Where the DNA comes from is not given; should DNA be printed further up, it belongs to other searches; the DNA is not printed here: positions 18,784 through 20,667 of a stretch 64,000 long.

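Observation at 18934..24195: TonB2-type motor operon with two TtpC-like proteins and two ExbD but no TonB and no TPR gene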

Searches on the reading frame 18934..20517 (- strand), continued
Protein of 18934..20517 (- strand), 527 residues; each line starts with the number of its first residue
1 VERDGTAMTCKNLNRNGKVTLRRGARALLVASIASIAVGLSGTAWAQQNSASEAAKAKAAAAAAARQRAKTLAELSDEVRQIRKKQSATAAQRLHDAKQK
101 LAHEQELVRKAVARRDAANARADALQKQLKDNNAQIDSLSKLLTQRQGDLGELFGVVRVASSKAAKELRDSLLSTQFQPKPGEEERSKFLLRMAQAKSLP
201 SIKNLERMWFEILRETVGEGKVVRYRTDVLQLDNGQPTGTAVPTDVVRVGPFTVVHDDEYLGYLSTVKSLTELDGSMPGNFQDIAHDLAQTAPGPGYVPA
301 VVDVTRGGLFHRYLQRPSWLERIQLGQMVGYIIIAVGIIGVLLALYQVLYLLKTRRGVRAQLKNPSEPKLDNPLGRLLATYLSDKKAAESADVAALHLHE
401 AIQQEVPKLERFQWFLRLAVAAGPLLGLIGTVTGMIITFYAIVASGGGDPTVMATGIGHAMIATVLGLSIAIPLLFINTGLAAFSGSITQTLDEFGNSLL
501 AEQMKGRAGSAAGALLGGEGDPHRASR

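Call 13: find_encoding_contigs(protein=P0008, flank=10000, max_places=2)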
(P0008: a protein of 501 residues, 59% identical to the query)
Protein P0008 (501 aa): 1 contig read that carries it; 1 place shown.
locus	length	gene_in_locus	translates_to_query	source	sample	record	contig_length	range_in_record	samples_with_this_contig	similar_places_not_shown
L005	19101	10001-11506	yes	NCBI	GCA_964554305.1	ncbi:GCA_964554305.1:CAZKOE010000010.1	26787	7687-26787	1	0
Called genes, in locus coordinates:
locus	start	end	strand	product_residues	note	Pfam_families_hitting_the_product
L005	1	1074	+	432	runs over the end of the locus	PF13393:tRNA-synt_His, PF00587:tRNA-synt_2b, PF03129:HGTP_anticodon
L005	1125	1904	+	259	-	PF09976:TPR_21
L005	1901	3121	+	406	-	PF07774:EMC1_C (faint), PF13570:Beta-prop_ACSF4, PF25293:Beta-prop_EMC1_N (faint), PF13360:PQQ_2, PF01011:PQQ, PF13570:Beta-prop_ACSF4 (weak)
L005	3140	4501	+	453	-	PF00350:Dynamin_N (faint), PF01926:MMR_HSR1, PF02421:FeoB_N, PF03193:RsgA_GTPase (faint), PF00009:GTP_EFTU, PF01926:MMR_HSR1, PF02421:FeoB_N, PF14714:KH_dom-like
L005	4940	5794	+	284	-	PF00072:Response_reg, PF00486:Trans_reg_C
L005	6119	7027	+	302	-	PF11932:DUF3450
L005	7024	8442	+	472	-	PF01618:MotA_ExbB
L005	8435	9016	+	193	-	PF01618:MotA_ExbB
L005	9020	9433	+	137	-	PF02472:ExbD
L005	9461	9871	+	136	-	-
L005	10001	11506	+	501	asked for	PF01618:MotA_ExbB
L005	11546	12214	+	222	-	PF03544:TonB_C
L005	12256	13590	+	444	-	PF00515:TPR_1 (faint), PF07719:TPR_2 (faint), PF13174:TPR_6 (faint), PF13181:TPR_8 (faint), PF13424:TPR_12 (weak), PF13428:TPR_14 (faint), PF13432:TPR_16 (faint)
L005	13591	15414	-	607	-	PF13414:TPR_11 (faint), PF14559:TPR_19 (faint), PF21033:RMD1-3 (faint), PF13424:TPR_12 (faint), PF13428:TPR_14 (faint), PF00515:TPR_1 (faint), PF23914:TPR_CcmH_CycH (weak), PF13432:TPR_16 (weak), +3 more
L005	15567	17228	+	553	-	PF25077:DUF7800, PF09423:PhoD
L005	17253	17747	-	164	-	PF01594:AI-2E_transport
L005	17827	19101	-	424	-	?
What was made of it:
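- L005 has the identical six-gene unit followed directly by TonB-TPR (call 13).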

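Call 19: find_related_loci(query=A1, collection=genome_contigs, flank=10000)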
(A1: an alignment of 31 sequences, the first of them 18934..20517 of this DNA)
Query A1 (527 aa) in genome_contigs; peptide patterns used: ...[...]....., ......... (x = any residue, [..] = any of these).
599 stretches matched a pattern (row limit reached: there are more); 590 encode a relative of the query (tblastn E <= 1e-3); the best 80 are kept; 75 distinct loci.
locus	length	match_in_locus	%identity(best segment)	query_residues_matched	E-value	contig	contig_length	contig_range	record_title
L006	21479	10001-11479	53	26-504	3e-152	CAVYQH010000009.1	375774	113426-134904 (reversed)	MAG: uncultured proteobacterium isolate MFD06229.bin.1.185 genome assembly, contig: contig_29082, whole genome shotgun s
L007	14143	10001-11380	54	75-504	3e-150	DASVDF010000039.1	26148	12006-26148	MAG TPA_asm: Woeseiaceae bacterium isolate SMAG_U2026 k141_977797, whole genome shotgun sequence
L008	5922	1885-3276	53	68-504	3e-149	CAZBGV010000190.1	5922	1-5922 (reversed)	MAG TPA_asm: uncultured Woeseiaceae bacterium isolate SRP263527_co2_88 genome assembly, contig: NODE_13453_length_5922_c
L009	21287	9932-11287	54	66-520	4e-147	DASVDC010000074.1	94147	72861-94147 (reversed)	MAG TPA_asm: Pseudomonadales bacterium isolate SMAG_U2023 k141_648762, whole genome shotgun sequence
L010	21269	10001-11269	54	82-504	5e-144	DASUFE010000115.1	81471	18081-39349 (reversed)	MAG TPA_asm: Gammaproteobacteria bacterium isolate SMAG_U1371 k141_1152305, whole genome shotgun sequence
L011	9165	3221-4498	54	75-504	2e-143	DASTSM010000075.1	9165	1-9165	MAG TPA_asm: Gammaproteobacteria bacterium isolate SMAG_U2280 k141_704179, whole genome shotgun sequence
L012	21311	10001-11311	53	64-505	5e-141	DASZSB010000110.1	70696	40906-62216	MAG TPA_asm: Gammaproteobacteria bacterium isolate SMAG_U6039 k141_69487, whole genome shotgun sequence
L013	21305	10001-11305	53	63-501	6e-140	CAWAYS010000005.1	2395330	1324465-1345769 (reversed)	MAG: uncultured Gammaproteobacteria bacterium isolate MFD05684.bin.2.281 genome assembly, contig: contig_33078, whole ge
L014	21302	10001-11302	51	69-507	5e-139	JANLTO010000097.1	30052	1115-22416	MAG: Lysobacterales bacterium isolate OTE_25_metabat_167 OTE_25_k141_3551190, whole genome shotgun sequence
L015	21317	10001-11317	51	74-518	3e-136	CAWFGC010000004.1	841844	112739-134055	MAG: uncultured Gammaproteobacteria bacterium isolate MFD05684.bin.1.428 genome assembly, contig: contig_18780, whole ge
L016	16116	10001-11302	51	69-507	9e-136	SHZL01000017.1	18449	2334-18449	MAG: Lysobacterales bacterium isolate Baikal-deep-G148 BACOMB-C14434, whole genome shotgun sequence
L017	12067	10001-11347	50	69-522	5e-136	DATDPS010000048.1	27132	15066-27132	MAG TPA_asm: Lysobacterales bacterium isolate SMAG_U7927 k141_2125694, whole genome shotgun sequence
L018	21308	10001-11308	52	65-505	7e-135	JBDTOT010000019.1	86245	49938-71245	MAG: Gammaproteobacteria bacterium isolate cluster3_bin.180 NODE_496_length_86245_cov_10.363441, whole genome shotgun se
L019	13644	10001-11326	53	61-505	2e-134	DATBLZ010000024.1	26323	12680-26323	MAG TPA_asm: Gammaproteobacteria bacterium isolate SMAG_U3985 k141_1423089, whole genome shotgun sequence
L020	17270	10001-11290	50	69-504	1e-130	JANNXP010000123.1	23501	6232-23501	MAG: Haliea sp. isolate VAR_34_metabat_169 VAR_34_k141_2297392, whole genome shotgun sequence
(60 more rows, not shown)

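Call 23: find_encoding_contigs(protein=P0003, flank=10000, max_places=1)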
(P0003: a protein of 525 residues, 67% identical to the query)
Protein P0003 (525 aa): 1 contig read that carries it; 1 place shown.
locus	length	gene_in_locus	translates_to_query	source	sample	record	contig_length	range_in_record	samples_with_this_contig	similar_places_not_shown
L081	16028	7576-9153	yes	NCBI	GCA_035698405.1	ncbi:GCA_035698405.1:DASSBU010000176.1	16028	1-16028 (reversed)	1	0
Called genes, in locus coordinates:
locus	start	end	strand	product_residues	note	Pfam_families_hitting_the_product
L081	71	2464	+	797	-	PF00580:UvrD-helicase, PF13245:AAA_19, PF13604:AAA_30 (faint), PF13361:UvrD_C, PF13538:UvrD_C_2 (weak), PF21196:PcrA_UvrD_tudor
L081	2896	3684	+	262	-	-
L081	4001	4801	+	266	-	PF11932:DUF3450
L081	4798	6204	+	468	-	PF01618:MotA_ExbB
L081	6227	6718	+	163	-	PF01618:MotA_ExbB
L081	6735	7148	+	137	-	PF02472:ExbD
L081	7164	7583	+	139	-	PF02472:ExbD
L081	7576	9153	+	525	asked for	PF01618:MotA_ExbB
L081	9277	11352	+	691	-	PF00582:Usp, PF13493:DUF4118, PF00512:HisKA, PF02518:HATPase_c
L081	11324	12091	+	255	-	PF00072:Response_reg, PF00486:Trans_reg_C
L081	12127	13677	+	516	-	PF02661:Fic (weak)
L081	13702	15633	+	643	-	PF02705:K_trans, PF22776:K_trans_C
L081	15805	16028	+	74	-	PF02254:TrkA_N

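Call 24: find_encoding_contigs(protein=P0006, flank=10000, max_places=1)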
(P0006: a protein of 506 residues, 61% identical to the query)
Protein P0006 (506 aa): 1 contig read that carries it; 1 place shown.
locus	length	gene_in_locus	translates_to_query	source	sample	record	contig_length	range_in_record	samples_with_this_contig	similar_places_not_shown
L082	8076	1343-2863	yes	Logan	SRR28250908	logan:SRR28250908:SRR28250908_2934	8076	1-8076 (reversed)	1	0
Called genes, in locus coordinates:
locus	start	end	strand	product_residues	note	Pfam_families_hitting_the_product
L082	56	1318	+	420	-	PF12895:ANAPC3 (faint), PF07719:TPR_2 (faint), PF13174:TPR_6 (faint), PF13181:TPR_8 (faint), PF13424:TPR_12 (faint), PF13428:TPR_14 (faint), PF13432:TPR_16 (faint), PF00515:TPR_1 (faint), +2 more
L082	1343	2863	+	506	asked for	PF01618:MotA_ExbB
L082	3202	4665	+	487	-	PF00478:IMPDH, PF00571:CBS, PF03060:NMO, PF01070:FMN_dh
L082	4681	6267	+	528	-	PF00117:GATase, PF07722:Peptidase_C26, PF02540:NAD_synthase, PF00958:GMP_synt_C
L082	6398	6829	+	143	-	PF00383:dCMP_cyt_deam_1, PF14437:MafB19-deam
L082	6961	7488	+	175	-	PF04343:DUF488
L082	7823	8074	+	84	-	?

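Call 25: find_encoding_contigs(protein=P0010, flank=10000, max_places=1)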
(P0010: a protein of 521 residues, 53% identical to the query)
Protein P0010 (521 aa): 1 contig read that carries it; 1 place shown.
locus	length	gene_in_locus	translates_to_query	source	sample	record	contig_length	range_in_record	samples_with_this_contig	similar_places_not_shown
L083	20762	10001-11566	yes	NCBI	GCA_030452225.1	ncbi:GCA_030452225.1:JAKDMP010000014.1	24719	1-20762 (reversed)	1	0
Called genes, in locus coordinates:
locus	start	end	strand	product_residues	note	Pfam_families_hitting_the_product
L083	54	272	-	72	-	PF01176:eIF-1a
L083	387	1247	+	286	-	-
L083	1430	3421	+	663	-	PF00582:Usp (weak), PF13493:DUF4118, PF00512:HisKA, PF13581:HATPase_c_2 (faint), PF02518:HATPase_c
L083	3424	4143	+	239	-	PF00072:Response_reg, PF00486:Trans_reg_C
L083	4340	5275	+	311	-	PF11932:DUF3450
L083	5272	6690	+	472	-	PF01618:MotA_ExbB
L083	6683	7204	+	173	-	PF01618:MotA_ExbB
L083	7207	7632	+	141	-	PF02472:ExbD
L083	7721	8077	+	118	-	PF02472:ExbD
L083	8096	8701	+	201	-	PF03544:TonB_C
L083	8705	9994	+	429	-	PF12895:ANAPC3 (faint), PF14559:TPR_19 (faint), PF00515:TPR_1 (faint), PF07719:TPR_2 (faint), PF13424:TPR_12 (faint), PF13428:TPR_14 (faint), PF13432:TPR_16 (faint), PF25068:ARM_TT21_4th (faint)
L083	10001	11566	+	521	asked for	PF01618:MotA_ExbB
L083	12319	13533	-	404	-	PF04339:FemAB_like, PF13480:Acetyltransf_6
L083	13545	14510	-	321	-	PF01134:GIDA (faint), PF03486:HI0933_like (faint), PF07992:Pyr_redox_2, PF13738:Pyr_redox_3, PF00070:Pyr_redox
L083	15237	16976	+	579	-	PF17854:FtsK_alpha, PF01580:FtsK_SpoIIIE, PF09397:FtsK_gamma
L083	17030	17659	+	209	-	PF03548:LolA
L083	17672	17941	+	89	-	PF11731:Cdd1, PF04994:TfoX_C (weak)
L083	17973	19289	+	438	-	PF05496:RuvB_N, PF01078:Mg_chelatase (faint), PF13173:AAA_14, PF14532:Sigma54_activ_2 (weak), PF00004:AAA, PF07728:AAA_5, PF16193:AAA_assoc_2, PF12002:MgsA_C, +1 more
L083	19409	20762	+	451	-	PF14312:FG-GAP_2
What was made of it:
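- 8-gene cluster in L083 (call 25).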

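Call 30: search_solved_structures(query=window:18934-20517:-, max_evalue=1)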
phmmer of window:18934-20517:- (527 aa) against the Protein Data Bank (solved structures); distinct sequences matched with E-value up to 1: 9.
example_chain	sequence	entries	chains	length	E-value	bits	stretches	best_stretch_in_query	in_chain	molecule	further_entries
9kpz_A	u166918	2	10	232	5.6e-06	28.6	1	395-479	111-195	Tol-Pal system protein TolQ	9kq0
8odt_A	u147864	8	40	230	6.3e-06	28.4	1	395-479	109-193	Tol-Pal system protein TolQ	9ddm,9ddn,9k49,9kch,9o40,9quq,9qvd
6ye4_A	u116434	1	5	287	2.1e-05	26.7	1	409-500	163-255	Biopolymer transport protein ExbB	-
7ajq_A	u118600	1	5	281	2.7e-05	26.4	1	409-500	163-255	Biopolymer transport protein ExbB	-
9avi_A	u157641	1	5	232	4.3e-05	25.7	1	420-510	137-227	Tol-Pal system protein TolQ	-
5sv0_B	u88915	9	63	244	7.5e-05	24.9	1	410-500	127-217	Biopolymer transport protein ExbB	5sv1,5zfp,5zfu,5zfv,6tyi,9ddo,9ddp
8vlw_A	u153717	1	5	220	8.8e-05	24.7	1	420-499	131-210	Tol-Pal system protein TolQ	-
4xa3_A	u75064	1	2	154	0.49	12.3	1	67-133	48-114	Gp7-MYH7(1361-1425)-Eb1 chimera protein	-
6ykm_A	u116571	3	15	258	0.52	12.2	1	398-474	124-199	Chemotaxis protein MotA, putative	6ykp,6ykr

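Call 44: search_protein_families(library=ncbifam, proteins=[window:18934-20517:-], max_evalue=0.001)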
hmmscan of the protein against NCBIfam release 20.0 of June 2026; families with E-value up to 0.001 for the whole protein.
window:18934-20517:- (527 aa): 6 families
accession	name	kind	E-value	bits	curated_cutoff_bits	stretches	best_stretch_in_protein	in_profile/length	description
TIGR02796.1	tolQ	equivalog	1.7e-12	47.6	221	1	390-501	100-212/216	protein TolQ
TIGR02805.1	exbB2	equivalog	1.3e-10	41.5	135.35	1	416-481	58-123/138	TonB-system energizer ExbB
TIGR02797.1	exbB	equivalog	3.4e-09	36.8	206.2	1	394-483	100-189/211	tonB-system energizer ExbB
NF008066.0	PRK10801.1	equivalog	9.6e-09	35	403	1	393-500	107-214/230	Tol-Pal system protein TolQ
NF007722.0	PRK10414.1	equivalog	2.7e-07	30.3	402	1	413-499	130-216/244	tol-pal system-associated acyl-CoA thioesterase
NF006284.1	PRK08456.1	equivalog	0.00036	19.8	380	1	415-472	145-197/252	flagellar motor stator protein MotA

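Call 48: find_homologous_proteins(query=L005:12256-13590:+)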
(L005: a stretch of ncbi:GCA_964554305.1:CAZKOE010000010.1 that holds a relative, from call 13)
Query L005:12256-13590:+ (444 aa): 48 proteins with E <= 0.001 among 8000 candidates.
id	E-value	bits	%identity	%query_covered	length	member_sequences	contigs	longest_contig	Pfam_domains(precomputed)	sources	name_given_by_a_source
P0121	8.1e-288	972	100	100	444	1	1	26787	PF00515.35,PF13424.13,PF13432.13,PF13428.13,PF13181.13,PF07719.24,PF13174.13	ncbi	-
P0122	8.5e-178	610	63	100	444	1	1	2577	PF14559.13,PF17874.8,PF00515.35,PF12895.14,PF13424.13,PF13176.13,PF13432.13,PF13428.13,PF13181.13,PF07719.24,PF13174.13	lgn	-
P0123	3.1e-154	532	57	99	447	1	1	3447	PF14559.13,PF00515.35,PF12895.14,PF13424.13,PF13176.13,PF13432.13,PF13428.13,PF13181.13,PF07719.24,PF13174.13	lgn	-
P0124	2.6e-148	512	56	99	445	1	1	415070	PF14559.13,PF23914.2,PF00515.35,PF13424.13,PF13176.13,PF13432.13,PF13428.13,PF13181.13,PF07719.24,PF13174.13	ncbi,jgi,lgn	jgi:tetratricopeptide (TPR) repeat protein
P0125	7.0e-148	511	56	100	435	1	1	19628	PF00515.35,PF13424.13,PF13432.13,PF13428.13,PF13181.13,PF07719.24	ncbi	-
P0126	1.0e-147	510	57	99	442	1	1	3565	PF14559.13,PF23914.2,PF00515.35,PF13424.13,PF13432.13,PF13428.13,PF13181.13,PF07719.24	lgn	-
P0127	1.7e-147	510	59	90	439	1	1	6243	PF14559.13,PF23914.2,PF00515.35,PF12895.14,PF13424.13,PF13176.13,PF13432.13,PF13428.13,PF13181.13,PF07719.24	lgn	-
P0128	3.9e-146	505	55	99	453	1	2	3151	PF00515.35,PF13424.13,PF13176.13,PF13432.13,PF13428.13,PF13181.13,PF07719.24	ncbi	ncbi:MAG: tetratricopeptide repeat protein [Acidimicrobiales bacterium]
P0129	9.9e-146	504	57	94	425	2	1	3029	PF14559.13,PF00515.35,PF12895.14,PF13424.13,PF13176.13,PF13432.13,PF13428.13,PF13181.13,PF07719.24,PF13174.13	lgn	-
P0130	8.4e-145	501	55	100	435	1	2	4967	PF14559.13,PF00515.35,PF13424.13,PF13432.13,PF13428.13,PF07719.24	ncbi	ncbi:MAG: tetratricopeptide repeat protein [Gammaproteobacteria bacterium]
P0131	9.7e-144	497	57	90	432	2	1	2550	PF14559.13,PF00515.35,PF12895.14,PF13424.13,PF13432.13,PF13428.13,PF07719.24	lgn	-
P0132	1.0e-142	494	56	99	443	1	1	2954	PF14559.13,PF00515.35,PF12895.14,PF13424.13,PF13176.13,PF13432.13,PF13428.13,PF13181.13,PF07719.24,PF13174.13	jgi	-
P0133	1.7e-142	493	53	99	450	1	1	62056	PF14559.13,PF00515.35,PF13424.13,PF13176.13,PF13432.13,PF13428.13,PF13181.13,PF07719.24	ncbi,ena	-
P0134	2.2e-142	493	57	91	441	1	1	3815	PF14559.13,PF00515.35,PF12895.14,PF13424.13,PF13176.13,PF13432.13,PF13428.13,PF13181.13,PF07719.24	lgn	-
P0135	2.5e-142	493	56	98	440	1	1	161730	PF23914.2,PF00515.35,PF12895.14,PF13424.13,PF13428.13,PF13181.13,PF07719.24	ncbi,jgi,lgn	jgi:tetratricopeptide (TPR) repeat protein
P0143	3.3e-111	390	47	97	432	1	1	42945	PF14559.13,PF00515.35,PF12895.14,PF13424.13,PF13432.13,PF13428.13,PF13181.13,PF07719.24,PF13174.13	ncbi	-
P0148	5.3e-98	347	50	82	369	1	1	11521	PF14559.13,PF23914.2,PF00515.35,PF12895.14,PF13424.13,PF13432.13,PF13428.13,PF13181.13,PF07719.24,PF13374.13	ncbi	ncbi:MAG: tetratricopeptide repeat protein [Gammaproteobacteria bacterium]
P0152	1.1e-41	161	31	89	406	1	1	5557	PF14559.13,PF12895.14,PF13424.13,PF13432.13,PF13428.13,PF23276.3,PF13181.13,PF07719.24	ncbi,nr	ncbi:MAG TPA: tetratricopeptide repeat protein [Gammaproteobacteria bacterium]|nr:tetratricopeptide 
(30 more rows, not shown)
